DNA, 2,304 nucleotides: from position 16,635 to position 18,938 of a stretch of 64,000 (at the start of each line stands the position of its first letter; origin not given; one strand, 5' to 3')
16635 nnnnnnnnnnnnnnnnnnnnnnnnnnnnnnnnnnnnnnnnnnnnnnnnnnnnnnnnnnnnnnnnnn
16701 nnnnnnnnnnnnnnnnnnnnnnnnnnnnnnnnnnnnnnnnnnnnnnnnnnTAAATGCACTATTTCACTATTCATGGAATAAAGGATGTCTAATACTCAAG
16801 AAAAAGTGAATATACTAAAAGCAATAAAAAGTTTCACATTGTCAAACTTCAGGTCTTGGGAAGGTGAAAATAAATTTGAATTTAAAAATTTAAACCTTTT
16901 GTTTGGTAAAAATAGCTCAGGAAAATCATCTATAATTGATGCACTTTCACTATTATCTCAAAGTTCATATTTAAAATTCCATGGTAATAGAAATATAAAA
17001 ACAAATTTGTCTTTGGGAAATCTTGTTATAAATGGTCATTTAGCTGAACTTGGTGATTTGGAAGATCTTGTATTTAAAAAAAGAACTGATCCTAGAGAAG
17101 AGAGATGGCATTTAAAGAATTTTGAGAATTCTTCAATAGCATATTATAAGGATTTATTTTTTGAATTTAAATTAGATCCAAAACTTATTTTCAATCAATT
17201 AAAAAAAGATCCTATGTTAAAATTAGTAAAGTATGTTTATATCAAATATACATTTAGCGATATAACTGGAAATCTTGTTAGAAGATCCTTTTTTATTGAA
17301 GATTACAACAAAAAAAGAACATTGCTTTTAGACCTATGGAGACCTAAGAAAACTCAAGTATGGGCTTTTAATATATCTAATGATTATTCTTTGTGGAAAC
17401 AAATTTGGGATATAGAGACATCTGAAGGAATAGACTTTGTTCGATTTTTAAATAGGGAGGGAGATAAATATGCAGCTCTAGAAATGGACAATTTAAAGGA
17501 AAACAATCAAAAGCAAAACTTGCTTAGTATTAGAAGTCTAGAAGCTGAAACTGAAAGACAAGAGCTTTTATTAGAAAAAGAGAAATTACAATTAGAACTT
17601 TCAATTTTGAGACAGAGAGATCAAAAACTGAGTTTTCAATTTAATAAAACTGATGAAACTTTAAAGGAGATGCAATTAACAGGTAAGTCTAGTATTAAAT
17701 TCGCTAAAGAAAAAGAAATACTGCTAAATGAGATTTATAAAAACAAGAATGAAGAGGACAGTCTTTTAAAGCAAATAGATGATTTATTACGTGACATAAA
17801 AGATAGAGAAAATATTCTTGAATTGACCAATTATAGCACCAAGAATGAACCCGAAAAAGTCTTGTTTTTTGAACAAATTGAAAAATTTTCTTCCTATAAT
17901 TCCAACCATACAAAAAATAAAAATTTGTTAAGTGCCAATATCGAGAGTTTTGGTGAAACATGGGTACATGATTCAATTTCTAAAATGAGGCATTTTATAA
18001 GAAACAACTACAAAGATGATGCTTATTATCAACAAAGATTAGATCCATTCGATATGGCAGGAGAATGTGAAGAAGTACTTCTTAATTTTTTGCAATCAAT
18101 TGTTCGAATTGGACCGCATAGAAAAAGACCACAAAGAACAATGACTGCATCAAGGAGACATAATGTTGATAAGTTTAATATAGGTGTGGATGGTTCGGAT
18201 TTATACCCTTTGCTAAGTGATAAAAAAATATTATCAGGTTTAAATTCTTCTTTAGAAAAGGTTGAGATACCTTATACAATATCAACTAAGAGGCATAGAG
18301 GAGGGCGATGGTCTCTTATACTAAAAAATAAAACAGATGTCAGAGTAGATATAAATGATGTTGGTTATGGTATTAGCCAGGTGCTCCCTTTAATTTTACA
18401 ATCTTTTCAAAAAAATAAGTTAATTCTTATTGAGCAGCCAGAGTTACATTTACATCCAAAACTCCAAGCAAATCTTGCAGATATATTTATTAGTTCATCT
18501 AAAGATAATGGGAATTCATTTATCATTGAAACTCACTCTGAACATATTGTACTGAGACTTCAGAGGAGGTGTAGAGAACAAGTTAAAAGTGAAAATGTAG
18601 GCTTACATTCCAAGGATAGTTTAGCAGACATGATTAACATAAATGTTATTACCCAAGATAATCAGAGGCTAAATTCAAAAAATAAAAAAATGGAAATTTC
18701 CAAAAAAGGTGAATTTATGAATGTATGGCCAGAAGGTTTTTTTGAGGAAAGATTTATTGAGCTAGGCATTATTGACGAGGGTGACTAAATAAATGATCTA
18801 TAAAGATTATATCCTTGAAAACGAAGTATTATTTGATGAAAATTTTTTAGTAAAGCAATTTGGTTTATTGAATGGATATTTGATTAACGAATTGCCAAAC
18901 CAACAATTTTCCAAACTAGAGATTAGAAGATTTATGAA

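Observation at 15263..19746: Candidate uncharacterised three-gene module: RtcR-like sensor/regulator, coiled-coil ABC ATPase (DUF3696-type) and a MIT_C/PLD-fold protein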

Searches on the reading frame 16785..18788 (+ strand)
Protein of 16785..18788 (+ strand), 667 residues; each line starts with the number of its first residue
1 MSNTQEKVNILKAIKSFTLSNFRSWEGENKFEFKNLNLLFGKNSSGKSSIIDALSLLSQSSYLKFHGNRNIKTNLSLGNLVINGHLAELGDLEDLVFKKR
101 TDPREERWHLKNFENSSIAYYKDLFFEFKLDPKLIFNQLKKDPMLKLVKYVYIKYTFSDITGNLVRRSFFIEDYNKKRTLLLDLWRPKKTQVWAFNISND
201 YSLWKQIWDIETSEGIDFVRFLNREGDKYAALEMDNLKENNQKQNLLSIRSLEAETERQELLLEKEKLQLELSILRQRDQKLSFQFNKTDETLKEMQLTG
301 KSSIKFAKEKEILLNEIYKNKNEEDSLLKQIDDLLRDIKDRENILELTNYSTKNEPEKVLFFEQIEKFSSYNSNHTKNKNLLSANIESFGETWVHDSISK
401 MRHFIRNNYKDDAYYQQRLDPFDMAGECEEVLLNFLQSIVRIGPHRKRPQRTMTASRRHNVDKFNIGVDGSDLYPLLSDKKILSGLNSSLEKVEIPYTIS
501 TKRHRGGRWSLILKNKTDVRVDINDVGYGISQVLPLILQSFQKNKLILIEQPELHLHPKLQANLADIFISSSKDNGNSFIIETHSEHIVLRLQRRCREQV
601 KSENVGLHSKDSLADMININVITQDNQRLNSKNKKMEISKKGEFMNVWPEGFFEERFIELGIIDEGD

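Call 3: search_protein_families(library=pfam, proteins=[window:16785-18788:+], max_evalue=0.01)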
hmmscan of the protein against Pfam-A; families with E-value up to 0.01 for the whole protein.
window:16785-18788:+ (667 aa): 5 families
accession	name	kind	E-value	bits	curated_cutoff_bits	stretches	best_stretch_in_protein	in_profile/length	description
PF13175.12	AAA_15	-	1.1e-25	91.6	32.1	1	14-589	3-374/374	AAA ATPase domain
PF13304.12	AAA_21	-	1.3e-18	68.5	27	2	373-588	125-302/304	AAA domain, putative AbiEii toxin, Type IV TA system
PF02463.25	SMC_N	-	5.4e-06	26.4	40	1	14-65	2-56/220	RecF/RecN/SMC N terminal domain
PF13555.12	AAA_29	-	7.7e-06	26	27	1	16-57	3-45/61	P-loop containing region of AAA domain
PF13476.12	AAA_23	-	0.0071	17.4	27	1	18-339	3-201/201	AAA domain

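Call 4: search_protein_families(library=padloc, proteins=[window:16785-18788:+], max_evalue=0.01)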
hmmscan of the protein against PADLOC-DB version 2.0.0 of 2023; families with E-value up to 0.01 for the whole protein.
window:16785-18788:+ (667 aa): 85 families (the best 25 are shown)
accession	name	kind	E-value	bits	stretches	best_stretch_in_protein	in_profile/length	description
PDLC04707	PDC-M55A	-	5.3e-44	148.8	2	430-659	179-405/421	-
PDLC03878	NsnB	-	1.3e-41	141.6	2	328-656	64-335/345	-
PDLC04148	HEC-03B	-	5.4e-33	112.7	2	513-660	306-441/458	-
PDLC02979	AriA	-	3.1e-23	81.2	1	14-589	3-373/373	-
PDLC02980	AriA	-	1.1e-17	63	2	352-588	114-302/304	-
PDLC04177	HEC-01A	-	2.4e-15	54.5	2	480-595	235-346/393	-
PDLC04182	HEC-01A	-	2.4e-12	44.6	2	536-593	298-355/406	-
PDLC00096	GajA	-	3.9e-12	43.7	2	534-589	279-337/630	AAA ATPase domain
PDLC02981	AriAB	-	1.6e-11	41.6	2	537-589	324-377/694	-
PDLC00073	GajA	-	3.4e-11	40.8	2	15-93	4-85/589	AAA ATPase domain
PDLC04178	HEC-01A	-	4.1e-11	40.6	2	13-59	8-53/399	-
PDLC00071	GajA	-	5.8e-11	39.9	2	15-64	4-56/588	AAA ATPase domain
PDLC00099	GajA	-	6.7e-11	39.8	2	539-588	294-343/626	AAA ATPase domain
PDLC00278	PtuA1|PtuA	-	1.3e-10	39.1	1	14-69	3-61/436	AAA ATPase domain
PDLC00271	PtuA1|PtuA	-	1.6e-10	39.1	2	13-75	2-64/421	AAA ATPase domain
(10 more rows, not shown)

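Call 7: search_protein_families(library=ncbifam, proteins=[window:16785-18788:+], max_evalue=0.1)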
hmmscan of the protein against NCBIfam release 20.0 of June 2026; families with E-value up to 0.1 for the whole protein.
window:16785-18788:+ (667 aa): 6 families
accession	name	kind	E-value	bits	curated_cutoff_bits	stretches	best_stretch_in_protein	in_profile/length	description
TIGR00611.2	recf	equivalog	3.7e-07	29.6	172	1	14-60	1-47/339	DNA replication/repair protein RecF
NF053563.1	Rkd4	equivalog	1.8e-06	26.4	860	1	14-54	3-43/747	arcadin-4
NF041760.1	PtuA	equivalog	3.1e-05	23.1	500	2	13-56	51-94/524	retron Ec78 anti-phage system effector ATPase PtuA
NF003034.1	PRK03918.1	equivalog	6.8e-05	21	700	1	14-54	3-43/878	DNA double-strand break repair ATPase Rad50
NF047739.1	antiphage_MADS3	equivalog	0.00014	21.2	420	1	17-60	5-47/427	methylation-associated defense system AAA family ATPase MAD3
NF038234.1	retron_eff_Eco8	equivalog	0.0012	17.6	250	2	543-630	272-364/679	retron Eco8 family effector endonuclease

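Call 25: find_homologous_proteins(query=window:16785-18785:+, max_evalue=1e-10)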
Query window:16785-18785:+ (667 aa): 28 proteins with E <= 1e-10 among 8000 candidates.
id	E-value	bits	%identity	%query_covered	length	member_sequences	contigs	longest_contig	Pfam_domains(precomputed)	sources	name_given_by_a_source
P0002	0.0e+0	1470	100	100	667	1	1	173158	PF13175.13,PF13555.13,PF02463.26,PF13304.13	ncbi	-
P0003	2.8e-57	213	29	97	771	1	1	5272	PF13175.13,PF13304.13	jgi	-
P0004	4.0e-56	209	40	37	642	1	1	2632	PF13175.13,PF13304.13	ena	-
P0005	1.0e-55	208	37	41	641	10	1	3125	PF13175.13,PF13476.13,PF13304.13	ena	-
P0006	5.1e-55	206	43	37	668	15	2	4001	PF13175.13,PF13476.13,PF02463.26,PF13304.13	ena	-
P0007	2.9e-54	203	40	37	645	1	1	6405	PF13175.13,PF13476.13,PF13304.13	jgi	jgi:predicted ATPase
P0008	3.5e-54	203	29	97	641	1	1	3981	PF13175.13,PF13476.13,PF13304.13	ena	-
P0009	7.5e-54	202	29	97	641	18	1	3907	PF13175.13,PF13476.13,PF13304.13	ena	-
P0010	1.4e-51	194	39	37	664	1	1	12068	PF13175.13,PF13304.13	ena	-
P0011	3.4e-50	190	33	55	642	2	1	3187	PF13175.13,PF02463.26,PF13304.13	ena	-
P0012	5.2e-50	189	33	55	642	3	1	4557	PF13175.13,PF02463.26,PF13304.13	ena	-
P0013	4.0e-48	183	38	37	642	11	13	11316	PF13175.13,PF13304.13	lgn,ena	-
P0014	5.6e-48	182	41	34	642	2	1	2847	PF13175.13,PF13304.13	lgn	-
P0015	1.2e-45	175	38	37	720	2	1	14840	PF13175.13,PF13304.13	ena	-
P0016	1.2e-28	119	35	32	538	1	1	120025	PF12476.14,PF13175.13,PF13304.13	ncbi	-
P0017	1.9e-27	115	33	33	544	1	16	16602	PF12476.14,PF13175.13,PF13304.13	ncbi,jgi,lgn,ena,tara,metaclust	tara:strand:+ start:3353 stop:4987 length:1635 start_codon:yes stop_codon:yes gene_type:complete|met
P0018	1.1e-22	99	34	33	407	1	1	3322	PF12476.14,PF13175.13,PF02463.26,PF13304.13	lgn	-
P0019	1.4e-21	95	36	20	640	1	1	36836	PF12476.14,PF13175.13,PF13476.13,PF13304.13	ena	-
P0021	3.3e-21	94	33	34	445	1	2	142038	PF12476.14,PF13175.13,PF13476.13,PF13304.13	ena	-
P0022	5.0e-20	90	28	41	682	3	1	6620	PF00313.29,PF12476.14,PF13175.13,PF13304.13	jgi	-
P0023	6.8e-20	90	28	61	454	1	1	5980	PF12476.14,PF13175.13,PF13304.13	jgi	jgi:predicted ATPase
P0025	1.3e-16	79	33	28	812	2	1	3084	PF12476.14,PF13175.13,PF13304.13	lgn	-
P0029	2.5e-12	65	31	20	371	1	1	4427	PF12476.14,PF13175.13,PF13476.13,PF02463.26,PF13304.13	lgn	-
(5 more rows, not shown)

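Call 26: find_encoding_contigs(protein=P0015, flank=8000, max_places=3)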
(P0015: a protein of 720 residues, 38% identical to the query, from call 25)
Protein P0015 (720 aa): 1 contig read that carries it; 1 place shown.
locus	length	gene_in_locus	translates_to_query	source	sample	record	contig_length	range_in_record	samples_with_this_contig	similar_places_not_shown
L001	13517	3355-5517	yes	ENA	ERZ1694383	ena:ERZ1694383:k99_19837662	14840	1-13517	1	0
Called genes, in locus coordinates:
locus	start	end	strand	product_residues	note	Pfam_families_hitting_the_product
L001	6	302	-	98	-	-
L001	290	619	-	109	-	-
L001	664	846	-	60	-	-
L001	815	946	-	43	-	-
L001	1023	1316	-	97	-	-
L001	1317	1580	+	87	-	-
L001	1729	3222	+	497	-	PF00158:Sigma54_activat, PF14532:Sigma54_activ_2, PF25601:AAA_lid_14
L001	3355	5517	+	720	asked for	PF13175:AAA_15, PF13304:AAA_21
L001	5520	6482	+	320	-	-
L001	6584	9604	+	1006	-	PF04851:ResIII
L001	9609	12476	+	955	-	PF01555:N6_N4_Mtase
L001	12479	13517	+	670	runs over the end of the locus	PF00580:UvrD-helicase, PF13245:AAA_19, PF13361:UvrD_C, PF13538:UvrD_C_2 (faint)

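Call 27: find_encoding_contigs(protein=P0010, flank=8000, max_places=3)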
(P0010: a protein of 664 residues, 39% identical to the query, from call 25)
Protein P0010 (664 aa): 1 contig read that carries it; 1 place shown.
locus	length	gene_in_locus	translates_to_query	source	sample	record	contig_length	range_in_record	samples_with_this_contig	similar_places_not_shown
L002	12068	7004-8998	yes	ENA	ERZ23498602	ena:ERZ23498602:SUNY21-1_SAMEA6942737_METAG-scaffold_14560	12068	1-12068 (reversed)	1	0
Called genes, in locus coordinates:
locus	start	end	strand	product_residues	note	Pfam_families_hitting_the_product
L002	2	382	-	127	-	?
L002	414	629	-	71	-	-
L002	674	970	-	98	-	-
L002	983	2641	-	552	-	PF04851:ResIII, PF00271:Helicase_C (weak)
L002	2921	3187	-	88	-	-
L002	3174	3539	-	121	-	-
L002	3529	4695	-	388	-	PF09903:DUF2130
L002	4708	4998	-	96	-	-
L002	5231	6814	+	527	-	PF00158:Sigma54_activat, PF14532:Sigma54_activ_2, PF25601:AAA_lid_14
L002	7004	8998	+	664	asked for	PF13175:AAA_15 (weak), PF13304:AAA_21, PF13175:AAA_15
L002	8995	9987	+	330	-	-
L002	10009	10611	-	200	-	-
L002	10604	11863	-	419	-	PF06094:GGACT, PF13772:AIG2_2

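Call 28: find_encoding_contigs(protein=P0013, flank=8000, max_places=4)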
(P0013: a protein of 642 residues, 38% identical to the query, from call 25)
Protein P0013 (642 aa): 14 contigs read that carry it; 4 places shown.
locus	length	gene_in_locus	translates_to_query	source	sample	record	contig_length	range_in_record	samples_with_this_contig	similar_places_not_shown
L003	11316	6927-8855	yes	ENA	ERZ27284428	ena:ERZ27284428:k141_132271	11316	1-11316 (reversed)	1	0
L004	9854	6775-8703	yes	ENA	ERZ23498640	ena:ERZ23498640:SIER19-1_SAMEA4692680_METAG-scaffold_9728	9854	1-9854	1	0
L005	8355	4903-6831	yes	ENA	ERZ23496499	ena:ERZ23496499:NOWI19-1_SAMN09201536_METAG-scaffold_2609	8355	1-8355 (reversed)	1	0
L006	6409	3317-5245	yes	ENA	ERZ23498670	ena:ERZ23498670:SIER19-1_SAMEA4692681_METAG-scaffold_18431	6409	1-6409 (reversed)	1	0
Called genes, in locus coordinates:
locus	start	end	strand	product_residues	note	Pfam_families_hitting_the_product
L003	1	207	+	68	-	?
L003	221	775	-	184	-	-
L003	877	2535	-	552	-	PF04851:ResIII, PF00271:Helicase_C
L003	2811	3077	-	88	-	-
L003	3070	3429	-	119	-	-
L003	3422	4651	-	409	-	PF09903:DUF2130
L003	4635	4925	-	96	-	-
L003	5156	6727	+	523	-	PF00158:Sigma54_activat, PF14532:Sigma54_activ_2, PF25601:AAA_lid_14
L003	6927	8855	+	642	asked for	PF13175:AAA_15, PF13304:AAA_21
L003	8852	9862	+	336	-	-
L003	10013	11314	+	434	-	?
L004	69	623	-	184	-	-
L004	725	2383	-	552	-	PF04851:ResIII, PF00271:Helicase_C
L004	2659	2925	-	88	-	-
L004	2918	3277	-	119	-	-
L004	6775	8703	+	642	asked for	PF13175:AAA_15, PF13304:AAA_21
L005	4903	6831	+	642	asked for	PF13175:AAA_15, PF13304:AAA_21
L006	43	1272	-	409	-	PF09903:DUF2130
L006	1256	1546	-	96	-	-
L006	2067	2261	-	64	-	-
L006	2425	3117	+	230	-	PF25601:AAA_lid_14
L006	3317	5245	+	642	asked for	PF13175:AAA_15, PF13304:AAA_21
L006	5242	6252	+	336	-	-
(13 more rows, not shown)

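Call 34: find_related_loci(query=A2, collection=genome_contigs, flank=7000)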
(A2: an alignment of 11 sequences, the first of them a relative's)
Query A2 (667 aa) in genome_contigs; peptide patterns used: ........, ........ (x = any residue, [..] = any of these).
599 stretches matched a pattern (row limit reached: there are more); 537 encode a relative of the query (tblastn E <= 1e-3); the best 80 are kept; 79 distinct loci.
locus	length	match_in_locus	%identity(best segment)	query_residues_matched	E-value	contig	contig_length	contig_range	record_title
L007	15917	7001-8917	37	12-660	2e-36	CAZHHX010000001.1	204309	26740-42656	MAG TPA_asm: uncultured Syntrophorhabdaceae bacterium isolate SRP302447_co2_801 genome assembly, contig: NODE_217_length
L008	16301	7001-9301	33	14-660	5e-36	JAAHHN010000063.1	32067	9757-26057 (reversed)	MAG: Spirulina sp. SIO3F2 3F2_NODE_63, whole genome shotgun sequence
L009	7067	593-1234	37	420-652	4e-33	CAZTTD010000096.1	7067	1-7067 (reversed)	MAG TPA_asm: uncultured Actinomyces sp. isolate binchicken_co59_40 genome assembly, contig: NODE_25951_length_7067_cov_1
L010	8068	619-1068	46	511-660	1e-32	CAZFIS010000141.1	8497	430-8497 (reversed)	MAG TPA_asm: uncultured Gemmatimonadaceae bacterium isolate binchicken_co224_54 genome assembly, contig: NODE_9020_lengt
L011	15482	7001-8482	37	13-660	6e-32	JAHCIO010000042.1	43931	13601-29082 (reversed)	MAG: Anaerolineae bacterium isolate TGS_CHL13 CHL13_42, whole genome shotgun sequence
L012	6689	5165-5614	42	510-660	1e-31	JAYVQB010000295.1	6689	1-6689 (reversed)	MAG: Verrucomicrobiota bacterium isolate GL72_UP_concoct_2 GL72_UP_concoct_2_294, whole genome shotgun sequence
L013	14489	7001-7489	43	511-660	4e-31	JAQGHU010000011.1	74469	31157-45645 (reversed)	MAG: Schlesneria sp. isolate RYN_441 scaffold_1648073, whole genome shotgun sequence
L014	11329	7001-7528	39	482-660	3e-31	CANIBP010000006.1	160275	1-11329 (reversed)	MAG: Verrucomicrobiaceae bacterium isolate RE-9nov16-393 genome assembly, contig: RE-9nov16-C80, whole genome shotgun se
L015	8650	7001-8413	36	14-660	1e-30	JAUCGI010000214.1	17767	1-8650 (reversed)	Desulfobacterales bacterium HSG2 NODE_321_length_17767, whole genome shotgun sequence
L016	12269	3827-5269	44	16-659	2e-30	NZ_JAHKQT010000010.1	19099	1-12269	Poseidonibacter lekithochrous strain A1R12 A1R12_A1R12_contig_35, whole genome shotgun sequence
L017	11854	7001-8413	35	17-659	2e-30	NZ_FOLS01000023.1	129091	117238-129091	Pseudomonas citronellolis strain LMG 18378, whole genome shotgun sequence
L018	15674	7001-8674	38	12-660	4e-30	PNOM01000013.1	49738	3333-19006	MAG: Syntrophus sp. (in: bacteria) isolate SW.010 SW_1000330_49738, whole genome shotgun sequence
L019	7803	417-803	43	520-660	8e-30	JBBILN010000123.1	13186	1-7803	MAG: bacterium isolate BQF270218_bin_21 NODE_1626_length_13186_cov_22.308583, whole genome shotgun sequence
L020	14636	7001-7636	38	439-657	5e-30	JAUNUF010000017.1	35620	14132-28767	MAG: Propionibacteriaceae bacterium isolate S5R_St_17 NODE_378_length_35620_cov_8.407001, whole genome shotgun sequence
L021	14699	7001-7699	37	434-660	4e-30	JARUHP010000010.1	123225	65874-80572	Deltaproteobacteria bacterium IMCC39146 NODE_10_length_123225_cov_57.302385, whole genome shotgun sequence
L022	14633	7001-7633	33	445-657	6e-30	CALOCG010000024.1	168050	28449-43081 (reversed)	MAG: Nitrospinota bacterium isolate LOGT_bin.0048 genome assembly, contig: contig_15272, whole genome shotgun sequence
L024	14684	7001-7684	31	421-660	1e-29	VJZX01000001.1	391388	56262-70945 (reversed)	Isoptericola halalbus strain CFH 91151 Scaffold1, whole genome shotgun sequence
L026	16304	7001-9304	46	17-587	6e-29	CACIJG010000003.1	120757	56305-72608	uncultured Alphaproteobacteria bacterium isolate AG-435-J13 genome assembly, contig: AG-435-J13_NODE_3, whole genome sho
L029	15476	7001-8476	33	11-655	2e-28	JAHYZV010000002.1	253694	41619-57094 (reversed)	MAG: Clostridiales bacterium isolate HRGM_Genome_1568 HRGM_Genome_1568_2, whole genome shotgun sequence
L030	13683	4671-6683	36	10-660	3e-28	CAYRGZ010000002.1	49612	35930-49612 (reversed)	MAG TPA_asm: uncultured Desulfobulbia bacterium isolate binchicken_co172_12 genome assembly, contig: NODE_406_length_496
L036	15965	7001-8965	37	13-660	3e-27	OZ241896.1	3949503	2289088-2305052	MAG: Vicinamibacterales bacterium isolate 33c84dbd-3a66-4f2e-aaf6-8813f582eb9b genome assembly, chromosome: 1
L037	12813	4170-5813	35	14-660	2e-27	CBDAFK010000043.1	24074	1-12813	MAG: uncultured Desulfobacterales bacterium isolate MAG_109 genome assembly, contig: k141_51234, whole genome shotgun se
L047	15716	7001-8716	37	3-655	4e-26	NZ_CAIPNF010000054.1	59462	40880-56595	MAG: uncultured Thiocystis sp. isolate Loclat_bin-17750, whole genome shotgun sequence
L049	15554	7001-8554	33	13-657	6e-26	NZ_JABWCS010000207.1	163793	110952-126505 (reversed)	Paenibacillus agri strain JW14 709, whole genome shotgun sequence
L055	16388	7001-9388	37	14-660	2e-25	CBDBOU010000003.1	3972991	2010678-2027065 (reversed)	MAG: Vicinamibacterales bacterium isolate 2866737b-c32a-4dfb-a915-985df9d893ca genome assembly, contig: contig_3, whole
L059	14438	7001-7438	39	511-656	2e-25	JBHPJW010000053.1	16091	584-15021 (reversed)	Fibrobacterota bacterium isolate SAG AM-315-M03 AM-315-M03_NODE_53, whole genome shotgun sequence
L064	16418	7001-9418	38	1-660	1e-24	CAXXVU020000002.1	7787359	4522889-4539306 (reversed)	MAG: Vicinamibacterales bacterium isolate bab29b19-afa8-4b77-beae-9eb7b8b40fcf genome assembly, contig: contig_2, whole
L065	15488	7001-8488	31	19-649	1e-24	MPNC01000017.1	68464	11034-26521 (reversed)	MAG: SAR202 cluster bacterium bin87 NODE_720_length_68464_cov_18.9313_ID_1439, whole genome shotgun sequence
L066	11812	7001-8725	35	14-660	1e-24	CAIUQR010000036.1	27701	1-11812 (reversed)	MAG: uncultured delta proteobacterium isolate VK4_bin-1304 genome assembly, contig: bin-1304:036/155, whole genome shotg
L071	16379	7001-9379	36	14-660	4e-24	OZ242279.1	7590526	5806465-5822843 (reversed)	MAG: Vicinamibacterales bacterium isolate 66b38f76-d135-4acf-a464-9a41f6704b04 genome assembly, chromosome: 1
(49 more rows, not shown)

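Call 45: search_protein_families(library=pfam, proteins=[L017:8432-9415:+, L016:5281-6219:+, L049:8608-9531:+, L029:8533-9384:+, L064:9379-10368:+, L030:6644-7606:+, L012:5623-6552:+, L008:9405-10337:+, L011:8518-9516:+, L024:7699-9009:+], max_evalue=1)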
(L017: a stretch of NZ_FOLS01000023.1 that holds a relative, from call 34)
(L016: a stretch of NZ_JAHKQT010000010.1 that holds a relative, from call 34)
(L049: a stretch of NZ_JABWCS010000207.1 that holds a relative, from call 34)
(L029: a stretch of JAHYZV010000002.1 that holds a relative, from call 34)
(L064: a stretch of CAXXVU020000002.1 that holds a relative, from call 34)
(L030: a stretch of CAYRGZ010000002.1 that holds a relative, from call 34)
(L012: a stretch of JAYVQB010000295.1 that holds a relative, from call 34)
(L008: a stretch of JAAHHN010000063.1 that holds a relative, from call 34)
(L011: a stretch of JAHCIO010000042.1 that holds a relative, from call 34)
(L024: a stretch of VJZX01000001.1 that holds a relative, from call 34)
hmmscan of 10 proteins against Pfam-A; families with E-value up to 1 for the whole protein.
L017:8432-9415:+ (327 aa): 1 family
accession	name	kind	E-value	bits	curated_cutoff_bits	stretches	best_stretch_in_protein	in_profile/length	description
PF16565.11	MIT_C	-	0.0055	17.1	25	1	247-303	73-125/142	Phospholipase D-like domain at C-terminus of MIT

L016:5281-6219:+ (312 aa): 2 families
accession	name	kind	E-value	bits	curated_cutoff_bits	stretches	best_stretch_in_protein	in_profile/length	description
PF16565.11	MIT_C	-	9.3e-05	22.8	25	1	164-267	11-106/142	Phospholipase D-like domain at C-terminus of MIT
PF21021.3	FAF1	-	0.042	14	27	1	235-296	37-103/146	Fas-associated factor 1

L049:8608-9531:+ (307 aa): 1 family
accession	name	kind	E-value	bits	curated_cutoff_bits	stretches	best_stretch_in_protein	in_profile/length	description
PF16565.11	MIT_C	-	2.4e-05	24.7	25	1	172-275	7-116/142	Phospholipase D-like domain at C-terminus of MIT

L029:8533-9384:+ (283 aa): 0 families

L064:9379-10368:+ (329 aa): 1 family
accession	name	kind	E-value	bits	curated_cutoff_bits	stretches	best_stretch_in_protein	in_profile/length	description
PF12117.13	NS1_C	-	0.12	13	25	1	115-177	24-84/121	Parvovirus non-structural protein 1, C-terminal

L030:6644-7606:+ (320 aa): 1 family
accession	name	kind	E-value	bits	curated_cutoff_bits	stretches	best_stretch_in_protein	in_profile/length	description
PF23593.1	HEAT_ATR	-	0.22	11.9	27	1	50-93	47-90/99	Serine/threonine-protein kinase ATR-like, HEAT repeats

L012:5623-6552:+ (309 aa): 0 families

L008:9405-10337:+ (310 aa): 2 families
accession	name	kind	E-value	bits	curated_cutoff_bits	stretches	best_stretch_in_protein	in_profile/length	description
PF05326.17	SVA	-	0.022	15.2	23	1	201-256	15-68/124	Seminal vesicle autoantigen (SVA)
PF03031.24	NIF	-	0.11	12.6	21.8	1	130-171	83-123/160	NLI interacting factor-like phosphatase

L011:8518-9516:+ (332 aa): 0 families

L024:7699-9009:+ (436 aa): 2 families
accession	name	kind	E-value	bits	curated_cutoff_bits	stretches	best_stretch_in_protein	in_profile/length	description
PF00313.28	CSD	-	8.4e-12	45.2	27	1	370-434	2-64/66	'Cold-shock' DNA-binding domain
PF08206.17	OB_RNB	-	0.0033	17.5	24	1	379-401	7-29/58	Ribonuclease B OB domain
